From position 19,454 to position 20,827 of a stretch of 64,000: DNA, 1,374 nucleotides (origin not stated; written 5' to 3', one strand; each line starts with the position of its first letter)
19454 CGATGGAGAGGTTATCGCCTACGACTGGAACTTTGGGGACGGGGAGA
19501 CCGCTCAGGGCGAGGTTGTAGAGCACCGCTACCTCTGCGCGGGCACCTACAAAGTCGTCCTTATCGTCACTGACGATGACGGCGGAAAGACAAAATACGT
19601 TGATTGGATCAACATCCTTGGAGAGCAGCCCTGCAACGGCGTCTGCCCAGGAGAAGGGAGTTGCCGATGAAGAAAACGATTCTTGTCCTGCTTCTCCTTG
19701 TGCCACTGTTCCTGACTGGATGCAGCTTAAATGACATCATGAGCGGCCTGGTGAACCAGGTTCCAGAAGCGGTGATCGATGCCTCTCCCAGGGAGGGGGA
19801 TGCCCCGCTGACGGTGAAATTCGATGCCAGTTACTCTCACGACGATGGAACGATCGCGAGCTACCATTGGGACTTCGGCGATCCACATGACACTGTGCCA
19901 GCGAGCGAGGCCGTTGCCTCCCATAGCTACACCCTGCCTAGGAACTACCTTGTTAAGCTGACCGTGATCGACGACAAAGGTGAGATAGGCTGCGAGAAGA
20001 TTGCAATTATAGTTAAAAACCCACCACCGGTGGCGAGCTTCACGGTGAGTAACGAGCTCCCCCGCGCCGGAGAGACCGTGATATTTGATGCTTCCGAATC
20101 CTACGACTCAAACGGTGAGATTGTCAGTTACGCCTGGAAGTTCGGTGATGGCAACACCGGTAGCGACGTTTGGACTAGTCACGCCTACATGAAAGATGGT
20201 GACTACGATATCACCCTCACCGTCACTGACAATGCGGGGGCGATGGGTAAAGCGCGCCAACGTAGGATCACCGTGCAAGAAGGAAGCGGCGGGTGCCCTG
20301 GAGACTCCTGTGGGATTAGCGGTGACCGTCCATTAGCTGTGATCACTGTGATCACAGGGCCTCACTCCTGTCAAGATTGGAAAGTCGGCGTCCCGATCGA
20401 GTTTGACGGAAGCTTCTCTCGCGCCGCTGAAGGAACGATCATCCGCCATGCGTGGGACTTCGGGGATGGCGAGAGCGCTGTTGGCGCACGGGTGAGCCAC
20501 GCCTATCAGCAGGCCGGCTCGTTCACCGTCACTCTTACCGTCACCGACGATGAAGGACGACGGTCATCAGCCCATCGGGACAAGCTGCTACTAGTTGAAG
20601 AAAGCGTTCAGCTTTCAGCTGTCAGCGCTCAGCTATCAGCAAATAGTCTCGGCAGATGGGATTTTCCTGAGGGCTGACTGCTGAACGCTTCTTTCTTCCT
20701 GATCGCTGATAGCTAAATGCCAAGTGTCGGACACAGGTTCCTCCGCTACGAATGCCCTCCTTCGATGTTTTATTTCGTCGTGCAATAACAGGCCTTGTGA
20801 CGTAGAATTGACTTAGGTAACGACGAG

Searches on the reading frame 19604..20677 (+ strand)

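Call 70: search_protein_families(library=pfam, proteins=[window:19604-20677:+], max_evalue=0.001)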
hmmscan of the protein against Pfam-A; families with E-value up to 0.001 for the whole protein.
window:19604-20677:+ (357 aa): 7 families
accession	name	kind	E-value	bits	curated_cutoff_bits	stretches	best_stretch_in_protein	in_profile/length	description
PF18911.6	PKD_4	-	8.7e-62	205.6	27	3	139-224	1-85/85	PKD domain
PF00801.26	PKD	-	9.5e-41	138.1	23.5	3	146-213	2-71/80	PKD domain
PF22352.2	K319L-like_PKD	-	1.2e-19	70.5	27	2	156-217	11-78/84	K319L-like, PKD domain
PF19077.6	Big_13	-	6.4e-05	23.8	27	0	184-223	60-99/102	Bacterial Ig-like domain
PF16403.11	Bact_surface_Ig-like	-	0.00012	22.5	27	0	197-224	45-71/71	Bacterial surface protein, Ig-like domain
PF15418.12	DUF4625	-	0.00072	20.3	27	0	196-217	103-124/131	Domain of unknown function (DUF4625)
PF21027.3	Sde0182_C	-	0.00073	20.5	27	0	158-178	1-21/83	Cellulose-binding protein Sde0182, C-terminal domain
